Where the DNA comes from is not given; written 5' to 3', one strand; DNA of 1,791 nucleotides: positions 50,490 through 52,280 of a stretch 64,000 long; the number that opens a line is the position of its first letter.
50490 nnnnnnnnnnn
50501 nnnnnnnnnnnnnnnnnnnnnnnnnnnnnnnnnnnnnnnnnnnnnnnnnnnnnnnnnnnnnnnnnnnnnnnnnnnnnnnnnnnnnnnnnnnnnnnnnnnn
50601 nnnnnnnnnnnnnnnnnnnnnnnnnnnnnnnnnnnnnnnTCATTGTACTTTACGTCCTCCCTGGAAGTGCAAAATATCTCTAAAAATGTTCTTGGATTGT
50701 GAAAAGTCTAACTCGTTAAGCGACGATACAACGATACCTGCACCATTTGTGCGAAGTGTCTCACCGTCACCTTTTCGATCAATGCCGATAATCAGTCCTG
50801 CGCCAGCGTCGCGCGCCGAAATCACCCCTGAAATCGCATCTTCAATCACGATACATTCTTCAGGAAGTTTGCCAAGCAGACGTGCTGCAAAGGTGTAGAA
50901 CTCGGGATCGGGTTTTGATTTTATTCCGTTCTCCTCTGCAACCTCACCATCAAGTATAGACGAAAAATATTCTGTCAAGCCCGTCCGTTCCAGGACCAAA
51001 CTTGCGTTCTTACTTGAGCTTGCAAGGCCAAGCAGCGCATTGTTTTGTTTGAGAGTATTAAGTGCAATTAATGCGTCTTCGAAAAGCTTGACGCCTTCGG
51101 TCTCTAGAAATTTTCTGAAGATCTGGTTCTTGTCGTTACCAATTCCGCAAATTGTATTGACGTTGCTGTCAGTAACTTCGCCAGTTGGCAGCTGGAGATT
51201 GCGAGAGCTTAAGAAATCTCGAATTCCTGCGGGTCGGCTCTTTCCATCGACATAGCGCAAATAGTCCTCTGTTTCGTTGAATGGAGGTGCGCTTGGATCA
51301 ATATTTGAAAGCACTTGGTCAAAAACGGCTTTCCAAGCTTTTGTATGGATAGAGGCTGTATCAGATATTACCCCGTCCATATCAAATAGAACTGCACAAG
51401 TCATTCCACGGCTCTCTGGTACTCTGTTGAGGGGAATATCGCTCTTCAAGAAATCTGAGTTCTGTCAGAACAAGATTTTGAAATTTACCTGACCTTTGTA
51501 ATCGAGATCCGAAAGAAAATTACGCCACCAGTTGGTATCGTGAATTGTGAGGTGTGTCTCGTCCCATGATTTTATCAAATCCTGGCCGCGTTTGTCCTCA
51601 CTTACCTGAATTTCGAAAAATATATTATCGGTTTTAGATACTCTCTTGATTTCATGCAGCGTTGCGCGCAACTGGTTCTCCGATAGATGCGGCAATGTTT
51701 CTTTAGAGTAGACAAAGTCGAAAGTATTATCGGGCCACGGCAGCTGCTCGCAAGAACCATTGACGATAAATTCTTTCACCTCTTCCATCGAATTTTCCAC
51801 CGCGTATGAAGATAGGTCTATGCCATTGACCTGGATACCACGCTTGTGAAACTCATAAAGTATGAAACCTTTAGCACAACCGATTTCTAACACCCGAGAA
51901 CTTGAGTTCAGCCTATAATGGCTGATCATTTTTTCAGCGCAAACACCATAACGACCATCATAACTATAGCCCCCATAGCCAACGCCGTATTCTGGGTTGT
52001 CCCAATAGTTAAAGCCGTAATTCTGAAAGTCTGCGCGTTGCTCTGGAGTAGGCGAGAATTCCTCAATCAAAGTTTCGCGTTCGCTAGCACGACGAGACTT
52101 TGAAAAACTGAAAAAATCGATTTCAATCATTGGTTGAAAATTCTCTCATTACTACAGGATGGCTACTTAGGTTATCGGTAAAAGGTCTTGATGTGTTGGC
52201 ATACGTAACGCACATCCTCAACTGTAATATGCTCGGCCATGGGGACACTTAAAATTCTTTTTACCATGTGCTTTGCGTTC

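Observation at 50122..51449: Beta-PGM-like mutase coupled to a kinase-less HldC-like nucleotidyltransferase: possible kinase-independent route to an NDP-beta-sugar/heptose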

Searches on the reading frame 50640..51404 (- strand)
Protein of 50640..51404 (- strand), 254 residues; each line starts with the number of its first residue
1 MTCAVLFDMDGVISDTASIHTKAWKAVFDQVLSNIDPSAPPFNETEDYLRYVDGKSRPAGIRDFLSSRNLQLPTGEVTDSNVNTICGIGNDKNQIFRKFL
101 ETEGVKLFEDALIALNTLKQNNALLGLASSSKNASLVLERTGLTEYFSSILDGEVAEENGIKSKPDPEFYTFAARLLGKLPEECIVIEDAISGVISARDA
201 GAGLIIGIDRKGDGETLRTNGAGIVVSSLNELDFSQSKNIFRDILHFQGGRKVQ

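Call 3: search_protein_families(library=pfam, proteins=[window:50640-51404:-], max_evalue=0.001)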
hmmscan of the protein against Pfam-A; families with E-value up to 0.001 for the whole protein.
window:50640-51404:- (254 aa): 2 families
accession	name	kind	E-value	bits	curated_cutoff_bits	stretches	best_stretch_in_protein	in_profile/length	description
PF00702.32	Hydrolase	-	3.9e-22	80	26.4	1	4-201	3-191/191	haloacid dehalogenase-like hydrolase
PF13419.12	HAD_2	-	7.7e-20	72.2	23.8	1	5-203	1-174/178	Haloacid dehalogenase-like hydrolase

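Call 4: search_protein_families(library=ncbifam, proteins=[window:50640-51404:-], max_evalue=0.001)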
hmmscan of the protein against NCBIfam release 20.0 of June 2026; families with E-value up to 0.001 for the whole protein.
window:50640-51404:- (254 aa): 23 families
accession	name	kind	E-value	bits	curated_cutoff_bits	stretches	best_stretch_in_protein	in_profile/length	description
TIGR02009.1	PGMB-YQAB-SF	subfamily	3.4e-45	154.5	153.35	1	4-202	3-181/186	beta-phosphoglucomutase family hydrolase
TIGR01990.1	bPGM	equivalog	5.3e-32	111.3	189.4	1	4-202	3-181/187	beta-phosphoglucomutase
NF053653.1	InDiPhoBT2121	equivalog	8.8e-17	61.4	245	1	4-232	3-211/216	inorganic diphosphatase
NF008087.0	PRK10826.1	equivalog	1.7e-16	60.5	191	1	111-232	97-215/222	hexitol phosphatase HxpB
NF008000.0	PRK10725.1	equivalog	6.5e-16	59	215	2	125-202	107-180/188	fructose-1-phosphate/6-phosphogluconate phosphatase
NF008610.0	PRK11587.1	equivalog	1.1e-15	57.6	282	1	155-239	129-210/219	sugar phosphatase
TIGR01509.1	HAD-SF-IA-v3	subfamily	4.5e-14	52.9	29.4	1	100-205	59-152/154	HAD-IA family hydrolase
TIGR01454.1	AHBA_synth_RP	hypoth_equivalog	6.7e-13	48.7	246.65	1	103-228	72-195/205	AHBA synthesis associated protein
NF009804.0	PRK13288.1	equivalog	2.8e-11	43.3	218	1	102-202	78-176/215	pyrophosphatase PpaX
NF046057.1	bifunc_MtlD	equivalog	4.8e-11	41.8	800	1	98-209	84-193/683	bifunctional mannitol-1-phosphate dehydrogenase/phosphatase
NF009695.0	PRK13222.1-2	equivalog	8.8e-10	38.4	225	1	5-232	9-218/226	phosphoglycolate phosphatase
TIGR02253.1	CTE7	subfamily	1.6e-09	37.9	169.75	1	106-232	94-220/221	TIGR02253 family HAD-type hydrolase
TIGR01449.2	PGP_bact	equivalog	3e-09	36.7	180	1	49-232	37-209/213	phosphoglycolate phosphatase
NF007854.0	PRK10563.1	equivalog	3.2e-07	30.3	211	1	135-202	116-180/221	6-phosphogluconate phosphatase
TIGR02254.1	YjjG_YfnB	equivalog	5.4e-07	29.3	159.9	1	92-201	84-190/223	YjjG family noncanonical pyrimidine nucleotidase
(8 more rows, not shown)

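Call 8: search_solved_structures(query=window:50640-51404:-, max_evalue=0.001, show_alignments=3)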
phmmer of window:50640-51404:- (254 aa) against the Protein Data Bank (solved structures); distinct sequences matched with E-value up to 0.001: 47.
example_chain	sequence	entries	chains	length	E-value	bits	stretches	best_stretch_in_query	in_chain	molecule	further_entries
8h5s_A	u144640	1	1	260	4.7e-46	160.6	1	4-232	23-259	Beta-phosphoglucomutase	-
1lvh_A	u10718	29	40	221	6.5e-22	81.6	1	3-213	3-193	beta-phosphoglucomutase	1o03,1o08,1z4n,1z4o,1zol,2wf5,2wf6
5olw_A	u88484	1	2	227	6.9e-22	81.5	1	3-213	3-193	Beta-phosphoglucomutase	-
6hdh_A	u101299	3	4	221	8.4e-22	81.2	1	3-213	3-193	Beta-phosphoglucomutase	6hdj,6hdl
6hdi_A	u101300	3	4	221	8.6e-22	81.2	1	3-213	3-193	Beta-phosphoglucomutase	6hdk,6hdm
5ok0_A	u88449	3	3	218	3.1e-21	79.3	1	3-213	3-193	Beta-phosphoglucomutase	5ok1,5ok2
5ojz_A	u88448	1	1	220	3.1e-21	79.3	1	3-213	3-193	Beta-phosphoglucomutase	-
5o6p_A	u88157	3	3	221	3.2e-21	79.3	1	3-213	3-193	Beta-phosphoglucomutase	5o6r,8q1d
6i03_A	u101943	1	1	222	3.2e-21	79.3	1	3-213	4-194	Beta-phosphoglucomutase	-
6hdf_A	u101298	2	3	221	3.2e-21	79.3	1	3-213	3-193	Beta-phosphoglucomutase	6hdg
6h8y_A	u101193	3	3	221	3.2e-21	79.3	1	3-213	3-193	Beta-phosphoglucomutase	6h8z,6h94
6h90_A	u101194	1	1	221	4.1e-21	79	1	3-213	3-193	Beta-phosphoglucomutase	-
3fm9_A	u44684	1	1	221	4.4e-21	78.9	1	3-213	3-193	Beta-phosphoglucomutase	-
6ydj_A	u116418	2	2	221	6.1e-21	78.4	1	3-213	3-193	Beta-phosphoglucomutase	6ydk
8q1c_A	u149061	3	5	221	3e-20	76.1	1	3-213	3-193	Beta-phosphoglucomutase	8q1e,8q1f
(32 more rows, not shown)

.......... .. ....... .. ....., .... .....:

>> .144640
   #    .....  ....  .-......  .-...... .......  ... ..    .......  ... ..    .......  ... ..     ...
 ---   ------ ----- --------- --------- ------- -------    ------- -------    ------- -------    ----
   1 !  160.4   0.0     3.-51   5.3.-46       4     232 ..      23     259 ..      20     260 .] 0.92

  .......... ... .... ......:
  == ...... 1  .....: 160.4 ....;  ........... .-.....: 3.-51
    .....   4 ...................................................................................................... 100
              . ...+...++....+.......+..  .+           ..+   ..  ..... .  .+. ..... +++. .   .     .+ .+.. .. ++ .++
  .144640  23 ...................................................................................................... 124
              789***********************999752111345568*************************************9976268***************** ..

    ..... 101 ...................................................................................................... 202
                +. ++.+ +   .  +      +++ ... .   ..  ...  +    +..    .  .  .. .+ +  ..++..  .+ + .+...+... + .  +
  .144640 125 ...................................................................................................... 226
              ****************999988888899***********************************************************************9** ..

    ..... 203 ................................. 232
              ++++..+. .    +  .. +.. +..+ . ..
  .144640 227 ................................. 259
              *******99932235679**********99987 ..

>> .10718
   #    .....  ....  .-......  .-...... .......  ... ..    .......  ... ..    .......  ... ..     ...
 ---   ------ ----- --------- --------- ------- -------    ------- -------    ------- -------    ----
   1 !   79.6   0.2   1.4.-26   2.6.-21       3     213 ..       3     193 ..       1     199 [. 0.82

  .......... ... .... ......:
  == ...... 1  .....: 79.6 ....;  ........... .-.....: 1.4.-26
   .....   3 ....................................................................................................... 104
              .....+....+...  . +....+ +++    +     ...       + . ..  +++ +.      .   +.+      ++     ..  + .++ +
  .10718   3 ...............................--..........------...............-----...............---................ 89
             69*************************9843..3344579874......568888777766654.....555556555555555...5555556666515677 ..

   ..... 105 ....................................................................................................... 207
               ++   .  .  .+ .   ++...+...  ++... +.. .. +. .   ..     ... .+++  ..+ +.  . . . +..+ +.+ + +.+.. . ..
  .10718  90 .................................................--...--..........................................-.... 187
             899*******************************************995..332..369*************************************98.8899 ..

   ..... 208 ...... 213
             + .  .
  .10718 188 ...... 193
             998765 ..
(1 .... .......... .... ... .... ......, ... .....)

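Call 38: find_homologous_proteins(query=window:50640-51404:-, max_evalue=1e-20)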
Query window:50640-51404:- (254 aa): 924 proteins with E <= 1e-20 among 2729 candidates; the best 120 are listed.
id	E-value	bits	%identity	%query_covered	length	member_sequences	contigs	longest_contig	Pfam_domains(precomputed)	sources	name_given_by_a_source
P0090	5.2e-162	555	100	100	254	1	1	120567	PF13419.13,PF00702.33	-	-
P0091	1.1e-86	308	62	94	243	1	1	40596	PF13419.13,PF00702.33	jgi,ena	jgi:beta-phosphoglucomutase family hydrolase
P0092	4.2e-86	307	63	94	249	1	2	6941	PF13419.13,PF00702.33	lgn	-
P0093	5.2e-86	306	57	96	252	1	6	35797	PF13419.13,PF00702.33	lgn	-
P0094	6.8e-85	303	61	95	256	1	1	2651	PF13419.13,PF00702.33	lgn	-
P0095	2.1e-84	301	60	94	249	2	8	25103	PF13419.13,PF00702.33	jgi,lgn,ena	-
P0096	2.6e-83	297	60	96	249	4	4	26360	PF13419.13,PF00702.33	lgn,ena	-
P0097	6.2e-82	293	60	92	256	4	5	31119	PF13419.13,PF00702.33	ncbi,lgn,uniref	ncbi:HAD family hydrolase [Shewanella sp.]|uniref:HAD family hydrolase n=1 Tax=Shewanella sp. TaxID=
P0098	9.4e-82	292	59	94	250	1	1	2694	PF13419.13,PF00702.33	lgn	-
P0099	5.3e-81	290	60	92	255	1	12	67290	PF13419.13,PF00702.33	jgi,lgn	jgi:beta-phosphoglucomutase family hydrolase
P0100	6.0e-79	283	57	95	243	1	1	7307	PF13419.13,PF00702.33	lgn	-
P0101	6.0e-79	283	59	90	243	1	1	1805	PF13419.13,PF00702.33,PF13242.13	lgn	-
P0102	5.4e-78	280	56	94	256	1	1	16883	PF13419.13,PF00702.33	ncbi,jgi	jgi:HAD superfamily hydrolase (TIGR01509 family)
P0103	6.0e-77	277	58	92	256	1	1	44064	PF13419.13,PF00702.33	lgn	-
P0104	1.4e-71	259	55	91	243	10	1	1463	PF13419.13,PF00702.33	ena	-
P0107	3.5e-69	251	51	92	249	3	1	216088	PF13419.13,PF00702.33,PF13242.13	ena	-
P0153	1.5e-52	197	44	90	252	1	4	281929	PF13419.13,PF00702.33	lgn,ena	-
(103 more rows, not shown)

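Call 39: find_encoding_contigs(protein=P0097, flank=9000, max_places=1)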
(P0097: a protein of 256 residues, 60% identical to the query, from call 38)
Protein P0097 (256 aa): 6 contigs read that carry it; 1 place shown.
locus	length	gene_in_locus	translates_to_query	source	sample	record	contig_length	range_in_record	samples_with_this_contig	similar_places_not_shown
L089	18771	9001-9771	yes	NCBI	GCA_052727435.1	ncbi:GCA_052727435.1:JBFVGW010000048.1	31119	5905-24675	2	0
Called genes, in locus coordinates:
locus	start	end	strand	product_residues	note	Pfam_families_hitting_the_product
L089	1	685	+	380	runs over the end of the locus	PF02350:Epimerase_2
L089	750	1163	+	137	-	PF00583:Acetyltransf_1, PF13673:Acetyltransf_10, PF13508:Acetyltransf_7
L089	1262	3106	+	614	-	PF00664:ABC_membrane, PF00005:ABC_tran, PF13555:AAA_29 (weak), PF02463:SMC_N (weak)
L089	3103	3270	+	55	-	-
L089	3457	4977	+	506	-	PF01266:DAO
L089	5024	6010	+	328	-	PF01370:Epimerase, PF04321:RmlD_sub_bind, PF16363:GDP_Man_Dehyd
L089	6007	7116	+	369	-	PF01041:DegT_DnrJ_EryC1, PF00155:Aminotran_1_2 (weak), PF01212:Beta_elim_lyase (weak), PF01053:Cys_Met_Meta_PP (weak), PF00266:Aminotran_5 (weak)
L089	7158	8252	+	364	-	PF04055:Radical_SAM, PF13186:SPASM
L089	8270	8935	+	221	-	PF13489:Methyltransf_23 (weak), PF13847:Methyltransf_31, PF08241:Methyltransf_11, PF13649:Methyltransf_25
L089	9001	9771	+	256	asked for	PF00702:Hydrolase, PF13419:HAD_2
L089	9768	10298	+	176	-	PF01467:CTP_transf_like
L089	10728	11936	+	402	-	-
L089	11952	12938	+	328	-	PF00288:GHMP_kinases_N, PF08544:GHMP_kinases_C (weak)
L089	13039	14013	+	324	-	PF05050:Methyltransf_21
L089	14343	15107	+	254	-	PF00483:NTP_transferase, PF12804:NTP_transf_3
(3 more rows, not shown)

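Call 40: find_encoding_contigs(protein=P0107, flank=9000, max_places=1)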
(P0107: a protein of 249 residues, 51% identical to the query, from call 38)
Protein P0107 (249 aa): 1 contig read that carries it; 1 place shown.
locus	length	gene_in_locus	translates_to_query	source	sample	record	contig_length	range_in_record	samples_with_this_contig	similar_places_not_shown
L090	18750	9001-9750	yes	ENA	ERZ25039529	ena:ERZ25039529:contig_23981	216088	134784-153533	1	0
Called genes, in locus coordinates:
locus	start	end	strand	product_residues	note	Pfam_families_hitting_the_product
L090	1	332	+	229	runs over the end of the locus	PF12802:MarR_2 (weak), PF13412:HTH_24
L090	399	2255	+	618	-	PF00664:ABC_membrane (weak), PF00005:ABC_tran, PF02463:SMC_N (weak)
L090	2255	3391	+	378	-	-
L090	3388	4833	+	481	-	PF01266:DAO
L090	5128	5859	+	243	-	PF01370:Epimerase, PF16363:GDP_Man_Dehyd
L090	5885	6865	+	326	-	PF00266:Aminotran_5, PF01041:DegT_DnrJ_EryC1, PF00155:Aminotran_1_2 (weak), PF01212:Beta_elim_lyase (weak)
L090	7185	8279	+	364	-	PF04055:Radical_SAM, PF13186:SPASM (weak)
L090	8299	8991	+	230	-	PF13489:Methyltransf_23, PF13847:Methyltransf_31, PF08241:Methyltransf_11, PF08242:Methyltransf_12 (faint), PF13649:Methyltransf_25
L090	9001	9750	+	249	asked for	PF00702:Hydrolase, PF13419:HAD_2, PF13242:Hydrolase_like (weak)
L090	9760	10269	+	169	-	PF01467:CTP_transf_like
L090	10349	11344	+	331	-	PF13489:Methyltransf_23, PF08241:Methyltransf_11, PF08242:Methyltransf_12, PF13649:Methyltransf_25, PF13847:Methyltransf_31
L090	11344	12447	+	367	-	PF13477:Glyco_trans_4_2, PF13579:Glyco_trans_4_4, PF13439:Glyco_transf_4, PF00534:Glycos_transf_1, PF13692:Glyco_trans_1_4, PF13524:Glyco_trans_1_2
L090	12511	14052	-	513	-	PF02310:B12-binding, PF04055:Radical_SAM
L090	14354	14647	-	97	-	-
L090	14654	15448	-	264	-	PF01261:AP_endonuc_2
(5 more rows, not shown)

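Call 41: find_encoding_contigs(protein=P0153, flank=7000, max_places=1)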
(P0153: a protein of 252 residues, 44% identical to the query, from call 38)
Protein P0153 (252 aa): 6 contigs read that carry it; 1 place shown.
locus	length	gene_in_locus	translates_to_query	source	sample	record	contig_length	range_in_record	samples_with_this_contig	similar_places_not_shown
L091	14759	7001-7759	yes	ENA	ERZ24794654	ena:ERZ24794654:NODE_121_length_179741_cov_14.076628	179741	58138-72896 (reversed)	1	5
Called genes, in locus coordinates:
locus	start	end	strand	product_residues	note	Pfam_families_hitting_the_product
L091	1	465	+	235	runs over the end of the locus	PF05996:Fe_bilin_red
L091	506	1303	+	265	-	PF00561:Abhydrolase_1, PF12146:Hydrolase_4, PF12697:Abhydrolase_6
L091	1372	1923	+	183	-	PF01243:PNPOx_N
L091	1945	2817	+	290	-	-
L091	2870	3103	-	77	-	-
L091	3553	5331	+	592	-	PF13646:HEAT_2 (faint)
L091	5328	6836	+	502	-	PF13487:HD_5, PF01966:HD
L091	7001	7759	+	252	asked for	PF00702:Hydrolase, PF13419:HAD_2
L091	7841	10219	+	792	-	PF03636:Glyco_hydro_65N, PF03632:Glyco_hydro_65m, PF03633:Glyco_hydro_65C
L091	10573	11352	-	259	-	PF18306:LDcluster4, PF03641:Lysine_decarbox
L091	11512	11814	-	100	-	-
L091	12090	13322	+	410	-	PF13495:Phage_int_SAM_4, PF00589:Phage_integrase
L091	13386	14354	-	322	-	-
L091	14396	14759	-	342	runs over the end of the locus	PF08450:SGL, PF01731:Arylesterase (weak)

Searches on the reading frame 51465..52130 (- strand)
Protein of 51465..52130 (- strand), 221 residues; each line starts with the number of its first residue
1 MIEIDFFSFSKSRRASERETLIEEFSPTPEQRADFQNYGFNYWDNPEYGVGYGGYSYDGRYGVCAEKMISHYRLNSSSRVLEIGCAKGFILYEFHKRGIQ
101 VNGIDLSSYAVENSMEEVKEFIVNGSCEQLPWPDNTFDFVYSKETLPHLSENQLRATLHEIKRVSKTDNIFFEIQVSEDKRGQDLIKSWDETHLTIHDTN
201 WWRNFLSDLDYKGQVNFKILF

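Call 3: search_protein_families(library=pfam, proteins=[window:51465-52130:-], max_evalue=0.001)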
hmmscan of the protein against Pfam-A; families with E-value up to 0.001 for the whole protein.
window:51465-52130:- (221 aa): 6 families
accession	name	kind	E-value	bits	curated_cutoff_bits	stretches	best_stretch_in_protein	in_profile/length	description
PF08241.18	Methyltransf_11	-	6e-17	62.5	21.2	1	81-170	1-92/95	Methyltransferase domain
PF13649.12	Methyltransf_25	-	1.3e-15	58.3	27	1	80-167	1-95/97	Methyltransferase domain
PF13847.12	Methyltransf_31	-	3.8e-12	46.5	27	1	75-187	2-123/145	Methyltransferase domain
PF13489.12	Methyltransf_23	-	3.4e-09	37.1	27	1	74-182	20-126/164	Methyltransferase domain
PF07021.18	MetW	-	7.9e-07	29.3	21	1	75-167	12-104/193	Methionine biosynthesis protein MetW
PF08242.18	Methyltransf_12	-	1.8e-06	29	30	1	81-167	1-94/98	Methyltransferase domain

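Call 4: search_protein_families(library=ncbifam, proteins=[window:51465-52130:-], max_evalue=0.001)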
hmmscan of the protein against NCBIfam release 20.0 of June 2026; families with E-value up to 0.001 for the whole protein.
window:51465-52130:- (221 aa): 22 families
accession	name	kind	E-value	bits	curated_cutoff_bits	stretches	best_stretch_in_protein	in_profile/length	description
NF045667.1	MTase_DVU1556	equivalog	3.6e-10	39.7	155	1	66-168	12-114/213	DVU_1556 family methyltransferase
NF043040.1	corrin_prot_MT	hypoth_equivalog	8.9e-10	38.3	180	1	59-167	25-141/216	corrinoid protein-associated methyltransferase CpaM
NF045649.1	2X_seleno_MduS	exception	2.5e-09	36.6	380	1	65-169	30-143/338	methyltransferase domain-containing selenoprotein MduS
NF040539.1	AST_met_ArsM_2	exception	6.4e-09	36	240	1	66-172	46-162/262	putative arsinothricin biosynthesis methyltransferase ArsM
NF007610.0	PRK10258.1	equivalog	1.7e-08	34.1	342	1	64-168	30-133/251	malonyl-ACP O-methyltransferase BioC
NF041675.1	sarc_dimgly_tmase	equivalog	5.5e-08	33.1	550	1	66-209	55-208/278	sarcosine/dimethylglycine N-methyltransferase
TIGR02021.1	BchM-ChlM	equivalog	4.3e-07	29.6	158.9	1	74-170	52-152/218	magnesium protoporphyrin IX methyltransferase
NF041255.1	mycofact_MftM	equivalog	1.7e-06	27.5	200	1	74-167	137-235/289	mycofactocin oligosaccharide methyltransferase MftM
TIGR02072.1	BioC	equivalog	1.8e-06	27.9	184.95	1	71-171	26-130/244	malonyl-ACP O-methyltransferase BioC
TIGR02081.1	metW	equivalog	2.4e-06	27.2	189.5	1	74-167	11-104/194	methionine biosynthesis protein MetW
NF001241.0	PRK00216.1-2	equivalog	2.8e-06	27.1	327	1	67-167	42-141/231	demethylmenaquinone methyltransferase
TIGR03587.1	Pse_Me-ase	hypoth_equivalog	3.8e-06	27.2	112.05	1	74-167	41-136/204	pseudaminic acid biosynthesis-associated methylase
NF004452.0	PRK05785.1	equivalog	3.9e-06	26.5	207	1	68-167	44-139/228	hypothetical protein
NF045882.1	PLipidMtase_Leg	equivalog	5.6e-06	26.3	390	1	53-172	22-143/207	phospholipid N-methyltransferase PmtA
TIGR01934.1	MenG_MenH_UbiE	subfamily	8.6e-06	25.2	158.35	1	67-180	30-148/223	ubiquinone/menaquinone biosynthesis methyltransferase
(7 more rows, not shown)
